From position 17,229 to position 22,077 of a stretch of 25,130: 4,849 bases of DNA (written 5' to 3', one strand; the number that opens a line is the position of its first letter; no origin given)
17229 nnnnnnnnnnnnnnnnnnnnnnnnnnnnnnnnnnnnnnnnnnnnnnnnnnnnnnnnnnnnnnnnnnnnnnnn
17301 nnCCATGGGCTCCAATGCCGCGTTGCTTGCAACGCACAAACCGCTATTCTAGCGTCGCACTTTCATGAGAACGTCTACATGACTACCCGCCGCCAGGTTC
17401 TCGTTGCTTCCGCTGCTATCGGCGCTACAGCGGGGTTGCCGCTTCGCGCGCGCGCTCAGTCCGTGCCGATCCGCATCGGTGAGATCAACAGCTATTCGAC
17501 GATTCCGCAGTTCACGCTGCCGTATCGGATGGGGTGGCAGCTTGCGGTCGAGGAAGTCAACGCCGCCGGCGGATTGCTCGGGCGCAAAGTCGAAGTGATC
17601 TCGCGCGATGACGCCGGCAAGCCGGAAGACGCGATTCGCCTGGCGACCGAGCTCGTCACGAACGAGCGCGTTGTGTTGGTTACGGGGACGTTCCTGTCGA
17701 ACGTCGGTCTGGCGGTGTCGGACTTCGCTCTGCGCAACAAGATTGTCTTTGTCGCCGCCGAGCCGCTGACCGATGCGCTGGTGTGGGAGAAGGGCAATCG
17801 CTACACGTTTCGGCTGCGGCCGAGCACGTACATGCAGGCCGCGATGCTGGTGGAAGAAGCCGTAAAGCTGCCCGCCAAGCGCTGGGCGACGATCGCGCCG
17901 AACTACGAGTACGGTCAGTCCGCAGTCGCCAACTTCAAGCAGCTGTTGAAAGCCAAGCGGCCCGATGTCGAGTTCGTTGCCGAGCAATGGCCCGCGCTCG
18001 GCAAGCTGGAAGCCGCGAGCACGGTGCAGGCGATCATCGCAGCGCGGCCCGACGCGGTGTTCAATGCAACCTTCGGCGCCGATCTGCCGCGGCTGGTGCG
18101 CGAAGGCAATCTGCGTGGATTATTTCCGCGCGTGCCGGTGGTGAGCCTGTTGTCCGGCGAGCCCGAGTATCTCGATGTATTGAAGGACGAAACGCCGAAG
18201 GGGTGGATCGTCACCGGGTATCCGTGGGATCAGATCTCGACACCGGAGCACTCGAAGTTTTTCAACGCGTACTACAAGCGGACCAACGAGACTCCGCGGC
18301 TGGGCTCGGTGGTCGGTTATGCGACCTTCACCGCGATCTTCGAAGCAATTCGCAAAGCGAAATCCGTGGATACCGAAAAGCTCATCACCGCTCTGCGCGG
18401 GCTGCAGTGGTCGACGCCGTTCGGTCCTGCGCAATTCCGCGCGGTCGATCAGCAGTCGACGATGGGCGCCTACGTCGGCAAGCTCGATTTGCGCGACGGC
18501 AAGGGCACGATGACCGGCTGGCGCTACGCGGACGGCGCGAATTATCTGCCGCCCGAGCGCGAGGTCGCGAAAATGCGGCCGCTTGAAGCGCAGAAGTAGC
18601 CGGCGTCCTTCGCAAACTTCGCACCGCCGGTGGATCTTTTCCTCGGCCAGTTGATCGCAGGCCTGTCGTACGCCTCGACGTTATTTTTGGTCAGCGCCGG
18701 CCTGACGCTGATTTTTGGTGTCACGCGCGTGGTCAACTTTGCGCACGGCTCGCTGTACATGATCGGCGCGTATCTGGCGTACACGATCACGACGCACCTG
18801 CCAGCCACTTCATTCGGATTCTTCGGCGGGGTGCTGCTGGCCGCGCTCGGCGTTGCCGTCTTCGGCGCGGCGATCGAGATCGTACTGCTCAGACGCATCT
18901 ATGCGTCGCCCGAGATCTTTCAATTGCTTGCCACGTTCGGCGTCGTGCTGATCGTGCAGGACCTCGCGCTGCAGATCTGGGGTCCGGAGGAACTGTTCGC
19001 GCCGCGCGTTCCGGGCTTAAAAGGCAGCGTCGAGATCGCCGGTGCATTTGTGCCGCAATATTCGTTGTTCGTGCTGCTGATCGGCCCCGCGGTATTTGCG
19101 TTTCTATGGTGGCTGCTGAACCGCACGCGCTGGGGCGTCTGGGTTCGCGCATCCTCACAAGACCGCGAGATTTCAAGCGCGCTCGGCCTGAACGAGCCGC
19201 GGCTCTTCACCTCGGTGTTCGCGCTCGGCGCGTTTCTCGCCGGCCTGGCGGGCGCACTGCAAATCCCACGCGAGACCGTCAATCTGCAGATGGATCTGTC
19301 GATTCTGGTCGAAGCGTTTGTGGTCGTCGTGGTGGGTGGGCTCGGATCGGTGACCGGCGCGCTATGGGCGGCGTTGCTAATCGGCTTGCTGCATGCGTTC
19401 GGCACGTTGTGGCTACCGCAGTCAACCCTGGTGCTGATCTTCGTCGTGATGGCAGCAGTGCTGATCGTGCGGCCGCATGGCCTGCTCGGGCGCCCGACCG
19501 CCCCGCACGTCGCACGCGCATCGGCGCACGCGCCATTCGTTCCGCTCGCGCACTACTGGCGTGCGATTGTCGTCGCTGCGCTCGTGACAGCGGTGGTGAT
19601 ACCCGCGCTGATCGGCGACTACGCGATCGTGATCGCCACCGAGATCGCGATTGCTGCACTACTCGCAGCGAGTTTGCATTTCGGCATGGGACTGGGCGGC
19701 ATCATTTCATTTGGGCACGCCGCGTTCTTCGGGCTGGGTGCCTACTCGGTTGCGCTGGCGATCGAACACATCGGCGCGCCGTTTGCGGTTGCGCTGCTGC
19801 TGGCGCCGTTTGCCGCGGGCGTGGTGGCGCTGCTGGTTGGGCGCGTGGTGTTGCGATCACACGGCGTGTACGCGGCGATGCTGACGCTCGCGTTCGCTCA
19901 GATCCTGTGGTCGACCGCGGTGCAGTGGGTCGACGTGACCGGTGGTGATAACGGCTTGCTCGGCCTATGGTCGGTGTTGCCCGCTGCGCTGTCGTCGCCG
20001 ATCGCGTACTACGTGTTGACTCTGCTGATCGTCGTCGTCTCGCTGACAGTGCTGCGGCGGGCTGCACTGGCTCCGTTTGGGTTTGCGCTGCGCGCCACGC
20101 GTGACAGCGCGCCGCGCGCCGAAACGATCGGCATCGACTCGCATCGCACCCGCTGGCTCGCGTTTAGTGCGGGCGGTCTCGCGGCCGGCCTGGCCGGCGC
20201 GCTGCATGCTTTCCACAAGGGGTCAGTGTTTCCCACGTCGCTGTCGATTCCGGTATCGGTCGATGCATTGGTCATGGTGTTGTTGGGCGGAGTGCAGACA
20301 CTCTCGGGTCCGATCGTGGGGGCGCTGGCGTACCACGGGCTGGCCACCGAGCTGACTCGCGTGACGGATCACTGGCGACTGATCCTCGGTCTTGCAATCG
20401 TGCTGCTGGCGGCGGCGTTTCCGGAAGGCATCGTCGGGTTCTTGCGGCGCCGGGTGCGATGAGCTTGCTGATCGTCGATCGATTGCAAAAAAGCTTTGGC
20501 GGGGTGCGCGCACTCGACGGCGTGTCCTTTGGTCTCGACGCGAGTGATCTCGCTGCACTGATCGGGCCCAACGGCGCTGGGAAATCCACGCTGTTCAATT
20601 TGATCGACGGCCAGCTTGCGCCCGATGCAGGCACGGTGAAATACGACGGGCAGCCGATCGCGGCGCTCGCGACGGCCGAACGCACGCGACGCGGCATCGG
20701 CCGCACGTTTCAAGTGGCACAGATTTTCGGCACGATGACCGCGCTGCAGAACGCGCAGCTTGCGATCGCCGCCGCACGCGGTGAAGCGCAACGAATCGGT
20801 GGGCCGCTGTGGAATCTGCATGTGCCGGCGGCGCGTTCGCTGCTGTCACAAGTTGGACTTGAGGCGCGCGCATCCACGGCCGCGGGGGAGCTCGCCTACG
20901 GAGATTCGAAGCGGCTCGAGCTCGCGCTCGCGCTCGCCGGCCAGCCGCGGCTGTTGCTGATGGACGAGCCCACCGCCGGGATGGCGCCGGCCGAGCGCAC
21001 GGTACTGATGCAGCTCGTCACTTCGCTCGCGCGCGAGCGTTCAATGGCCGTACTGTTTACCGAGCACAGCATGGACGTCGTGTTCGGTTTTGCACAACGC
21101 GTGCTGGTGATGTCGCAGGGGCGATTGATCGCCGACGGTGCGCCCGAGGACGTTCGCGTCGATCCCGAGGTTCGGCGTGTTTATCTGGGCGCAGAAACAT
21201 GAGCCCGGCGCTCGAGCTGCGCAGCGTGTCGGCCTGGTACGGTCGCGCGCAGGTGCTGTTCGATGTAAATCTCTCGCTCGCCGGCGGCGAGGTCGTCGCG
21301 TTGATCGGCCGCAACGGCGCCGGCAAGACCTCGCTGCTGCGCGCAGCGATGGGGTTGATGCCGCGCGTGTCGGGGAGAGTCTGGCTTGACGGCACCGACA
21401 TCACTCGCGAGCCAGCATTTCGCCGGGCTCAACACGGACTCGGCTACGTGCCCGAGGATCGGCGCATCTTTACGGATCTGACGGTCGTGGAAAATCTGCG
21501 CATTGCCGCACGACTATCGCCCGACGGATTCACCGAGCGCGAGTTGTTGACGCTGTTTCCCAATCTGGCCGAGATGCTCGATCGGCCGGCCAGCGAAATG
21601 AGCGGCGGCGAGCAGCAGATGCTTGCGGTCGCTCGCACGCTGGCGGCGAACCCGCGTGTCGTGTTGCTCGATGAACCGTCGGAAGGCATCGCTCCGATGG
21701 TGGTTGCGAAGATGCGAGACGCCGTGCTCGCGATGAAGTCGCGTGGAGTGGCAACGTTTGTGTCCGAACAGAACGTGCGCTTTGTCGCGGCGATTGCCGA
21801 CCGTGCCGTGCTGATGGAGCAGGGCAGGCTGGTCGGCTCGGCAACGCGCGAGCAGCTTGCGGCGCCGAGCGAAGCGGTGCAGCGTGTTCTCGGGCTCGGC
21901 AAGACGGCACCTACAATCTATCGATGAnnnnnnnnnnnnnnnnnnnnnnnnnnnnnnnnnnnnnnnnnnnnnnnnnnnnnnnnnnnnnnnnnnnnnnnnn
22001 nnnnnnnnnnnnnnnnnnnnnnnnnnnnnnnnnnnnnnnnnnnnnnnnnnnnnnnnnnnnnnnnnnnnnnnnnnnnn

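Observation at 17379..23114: LIV-type ABC transporter translationally coupled to pncB: candidate niacin importer for NAD salvage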

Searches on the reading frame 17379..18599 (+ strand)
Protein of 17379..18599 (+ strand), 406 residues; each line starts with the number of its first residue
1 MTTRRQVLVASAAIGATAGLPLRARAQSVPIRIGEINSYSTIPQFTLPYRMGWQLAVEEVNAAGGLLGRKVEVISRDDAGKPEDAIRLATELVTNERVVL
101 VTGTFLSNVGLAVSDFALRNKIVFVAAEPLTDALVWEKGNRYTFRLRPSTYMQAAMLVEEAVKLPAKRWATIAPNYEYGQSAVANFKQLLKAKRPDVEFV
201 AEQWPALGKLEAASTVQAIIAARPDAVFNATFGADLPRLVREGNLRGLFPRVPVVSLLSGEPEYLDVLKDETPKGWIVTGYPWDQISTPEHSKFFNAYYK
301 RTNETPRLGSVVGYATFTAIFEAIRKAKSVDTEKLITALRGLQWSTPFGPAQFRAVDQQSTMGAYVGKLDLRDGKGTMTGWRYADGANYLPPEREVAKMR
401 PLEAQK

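Call 3: search_protein_families(library=pfam, proteins=[window:17379-18599:+])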
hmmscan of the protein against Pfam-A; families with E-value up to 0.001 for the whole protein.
window:17379-18599:+ (406 aa): 3 families
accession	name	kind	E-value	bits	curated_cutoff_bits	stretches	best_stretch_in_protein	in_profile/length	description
PF13458.12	Peripla_BP_6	-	2.4e-69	235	31.7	1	30-374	1-342/343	Periplasmic binding protein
PF13433.12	Peripla_BP_5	-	1.8e-26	93.6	27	2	163-374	130-340/363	Periplasmic binding protein domain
PF01094.35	ANF_receptor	-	9.1e-12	45.1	25.4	1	54-205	7-158/353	Receptor family ligand binding region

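Call 4: search_protein_families(library=ncbifam, proteins=[window:17379-18599:+])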
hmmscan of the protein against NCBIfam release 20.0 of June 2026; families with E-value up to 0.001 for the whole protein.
window:17379-18599:+ (406 aa): 3 families
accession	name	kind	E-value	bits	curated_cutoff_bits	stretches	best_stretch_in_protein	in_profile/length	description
TIGR03407.1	urea_ABC_UrtA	exception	8.9e-21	74.2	492.75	1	52-369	23-339/361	urea ABC transporter substrate-binding protein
NF011933.0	PRK15404.1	subfamily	2e-18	66.6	477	1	22-354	20-345/370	high-affinity branched-chain amino acid ABC transporter substrate-binding protein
TIGR03669.1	urea_ABC_arch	equivalog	7.3e-15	54.8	494.8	1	50-355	21-322/375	urea ABC transporter substrate-binding protein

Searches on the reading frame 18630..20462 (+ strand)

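Call 3: search_protein_families(library=pfam, proteins=[window:18630-20462:+])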
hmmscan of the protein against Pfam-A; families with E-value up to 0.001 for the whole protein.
window:18630-20462:+ (610 aa): 1 family
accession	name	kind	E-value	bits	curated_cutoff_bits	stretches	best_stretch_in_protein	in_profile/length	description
PF02653.21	BPD_transp_2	-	2.3e-67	227.4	26.8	2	9-278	3-269/269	Branched-chain amino acid transport system / permease component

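Call 4: search_protein_families(library=ncbifam, proteins=[window:18630-20462:+])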
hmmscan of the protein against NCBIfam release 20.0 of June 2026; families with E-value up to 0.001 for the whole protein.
window:18630-20462:+ (610 aa): 6 families
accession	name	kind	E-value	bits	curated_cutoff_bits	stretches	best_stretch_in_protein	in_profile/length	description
TIGR03409.1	urea_trans_UrtB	equivalog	1.2e-65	222.1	250.3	2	6-286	2-286/291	urea ABC transporter permease subunit UrtB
TIGR03622.1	urea_t_UrtB_arc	equivalog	2.2e-48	165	374.25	2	17-285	13-276/284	urea ABC transporter, permease protein UrtB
TIGR03408.1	urea_trans_UrtC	equivalog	4.7e-45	154.7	296.2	3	385-603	88-312/313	urea ABC transporter permease subunit UrtC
NF008450.0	PRK11301.1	subfamily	1.3e-39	136.8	366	3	310-444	89-223/418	high-affinity branched-chain amino acid ABC transporter permease LivM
NF008011.0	PRK10740.1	equivalog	8.3e-28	97.9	379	2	3-291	7-305/308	high-affinity branched-chain amino acid ABC transporter permease LivH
TIGR03727.1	urea_t_UrtC_arc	equivalog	9.8e-25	87.2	575.55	1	309-609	28-345/369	urea ABC transporter, permease protein UrtC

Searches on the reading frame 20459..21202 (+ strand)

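Call 3: search_protein_families(library=pfam, proteins=[window:20459-21202:+])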
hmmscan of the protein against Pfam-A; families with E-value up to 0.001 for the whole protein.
window:20459-21202:+ (247 aa): 3 families
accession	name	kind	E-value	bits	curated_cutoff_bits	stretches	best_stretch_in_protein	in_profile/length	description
PF00005.33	ABC_tran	-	1.4e-29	103.9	25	1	19-173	1-137/137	ABC transporter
PF12399.14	BCA_ABC_TP_C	-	2.6e-09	36.9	25.5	1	222-246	1-25/27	Branched-chain amino acid ATP-binding cassette transporter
PF13304.12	AAA_21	-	3e-09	37.8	27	1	31-50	1-20/304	AAA domain, putative AbiEii toxin, Type IV TA system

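Call 4: search_protein_families(library=ncbifam, proteins=[window:20459-21202:+])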
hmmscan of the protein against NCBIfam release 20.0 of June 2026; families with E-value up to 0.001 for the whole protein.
window:20459-21202:+ (247 aa): 182 families (the best 25 are shown)
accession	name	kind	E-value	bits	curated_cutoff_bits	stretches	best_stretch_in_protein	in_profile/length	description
TIGR03411.1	urea_trans_UrtD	equivalog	1.8e-59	201.4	304.1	1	3-244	2-241/242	urea ABC transporter ATP-binding protein UrtD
NF008449.1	PRK11300.1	equivalog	5.2e-59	199.5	362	1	2-245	4-254/255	high-affinity branched-chain amino acid ABC transporter ATP-binding protein LivG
TIGR04406.1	LPS_export_lptB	equivalog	6.3e-45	153.3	240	1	4-246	2-236/239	LPS export ABC transporter ATP-binding protein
TIGR03864.1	PQQ_ABC_ATP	hypoth_equivalog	8.1e-41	140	302.25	1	4-238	2-225/236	ABC transporter, ATP-binding subunit, PQQ-dependent alcohol dehydrogenase system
NF008144.0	PRK10895.1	equivalog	2.4e-38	132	381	1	1-246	1-238/241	LPS export ABC transporter ATP-binding protein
TIGR01188.1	drrA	subfamily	2.9e-38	131.9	312.45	1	11-234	1-215/302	daunorubicin resistance ABC transporter, ATP-binding protein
TIGR02315.1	ABC_phnC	equivalog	1e-37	129.9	266.1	1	4-242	2-242/243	phosphonate ABC transporter ATP-binding protein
TIGR03410.1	urea_trans_UrtE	equivalog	1.3e-37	129.5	285.8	1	5-233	2-220/230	urea ABC transporter ATP-binding subunit UrtE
TIGR04521.1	ECF_ATPase_2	equivalog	1.1e-35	123.1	330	1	17-233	19-233/279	energy-coupling factor transporter ATPase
NF010068.0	PRK13548.1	equivalog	2.5e-33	115.3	261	1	4-242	6-240/261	heme ABC transporter ATP-binding protein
NF011967.0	PRK15439.1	equivalog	2.5e-33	115.3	586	2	2-120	10-128/510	autoinducer 2 ABC transporter ATP-binding protein LsrA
NF007027.0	PRK09493.1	equivalog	2.9e-33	115.2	379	1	8-240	6-231/240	glutamine ABC transporter ATP-binding protein GlnQ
NF041861.1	YtfR_transport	equivalog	4.4e-33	114.5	850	1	3-229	1-221/492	galactofuranose ABC transporter, ATP-binding protein YtfR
TIGR02673.1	FtsE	equivalog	5e-33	114.6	264.85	1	8-222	6-214/214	cell division ATP-binding protein FtsE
TIGR03873.1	F420-0_ABC_ATP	hypoth_equivalog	6.7e-33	114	372.4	1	5-242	3-234/256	putative F420-0 ABC transporter ATP-binding protein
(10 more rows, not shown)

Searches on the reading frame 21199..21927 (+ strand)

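Call 3: search_protein_families(library=pfam, proteins=[window:21199-21927:+])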
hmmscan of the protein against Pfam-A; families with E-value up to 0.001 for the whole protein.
window:21199-21927:+ (242 aa): 4 families
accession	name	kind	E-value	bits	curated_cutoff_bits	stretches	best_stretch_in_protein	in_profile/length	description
PF00005.33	ABC_tran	-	8.8e-30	104.5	25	1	21-161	2-136/137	ABC transporter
PF13304.12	AAA_21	-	6.8e-09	36.6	27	0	33-50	2-19/304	AAA domain, putative AbiEii toxin, Type IV TA system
PF20703.3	nSTAND1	-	4.2e-05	23.8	27.1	1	12-63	15-60/379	Novel STAND NTPase 1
PF02463.25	SMC_N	-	0.00076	19.4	40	0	31-50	25-44/220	RecF/RecN/SMC N terminal domain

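Call 4: search_protein_families(library=ncbifam, proteins=[window:21199-21927:+])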
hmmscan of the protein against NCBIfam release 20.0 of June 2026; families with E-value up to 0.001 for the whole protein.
window:21199-21927:+ (242 aa): 187 families (the best 25 are shown)
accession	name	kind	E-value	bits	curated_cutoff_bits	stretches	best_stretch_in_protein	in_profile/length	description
TIGR03410.1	urea_trans_UrtE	equivalog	4.7e-67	225.8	285.8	1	5-230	1-227/230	urea ABC transporter ATP-binding subunit UrtE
NF008626.0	PRK11614.1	equivalog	1.1e-50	172.3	441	1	5-228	6-231/237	high-affinity branched-chain amino acid ABC transporter ATP-binding protein LivF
TIGR04406.1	LPS_export_lptB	equivalog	1.6e-48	165.1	240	1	5-232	2-234/239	LPS export ABC transporter ATP-binding protein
NF008144.0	PRK10895.1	equivalog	1e-38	133.2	381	1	12-231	11-234/241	LPS export ABC transporter ATP-binding protein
TIGR01188.1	drrA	subfamily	4.4e-36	124.7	312.45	1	14-221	3-212/302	daunorubicin resistance ABC transporter, ATP-binding protein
TIGR00968.1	3a0106s01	subfamily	5.1e-32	111.3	342.75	1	7-220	3-218/237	sulfate ABC transporter ATP-binding protein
TIGR00972.1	3a0107s01c2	equivalog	3.9e-31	108.3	343.2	1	5-221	2-231/248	phosphate ABC transporter ATP-binding protein PstB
TIGR03265.1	PhnT2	equivalog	4.6e-31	108.3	457.7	1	2-220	2-222/353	putative 2-aminoethylphosphonate ABC transporter ATP-binding protein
NF008449.1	PRK11300.1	equivalog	2.9e-30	105.4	362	2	5-104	6-105/255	high-affinity branched-chain amino acid ABC transporter ATP-binding protein LivG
TIGR03411.1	urea_trans_UrtD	equivalog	4e-30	105.2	304.1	1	4-231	2-240/242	urea ABC transporter ATP-binding protein UrtD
NF011967.0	PRK15439.1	equivalog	5e-30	104.4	586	2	2-114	9-119/510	autoinducer 2 ABC transporter ATP-binding protein LsrA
NF008338.0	PRK11124.1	equivalog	8.9e-30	104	369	1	5-224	3-232/242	arginine ABC transporter ATP-binding protein ArtP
TIGR03258.1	PhnT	equivalog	9e-30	103.9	499.15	1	6-232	10-241/359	2-aminoethylphosphonate ABC transport system ATP-binding subunit PhnT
TIGR03375.1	type_I_sec_LssB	subfamily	1.3e-29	103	693.1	1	5-220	466-688/696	type I secretion system permease/ATPase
TIGR03740.1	galliderm_ABC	subfamily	1.8e-29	103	309.75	1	5-212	1-203/223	lantibiotic protection ABC transporter ATP-binding subunit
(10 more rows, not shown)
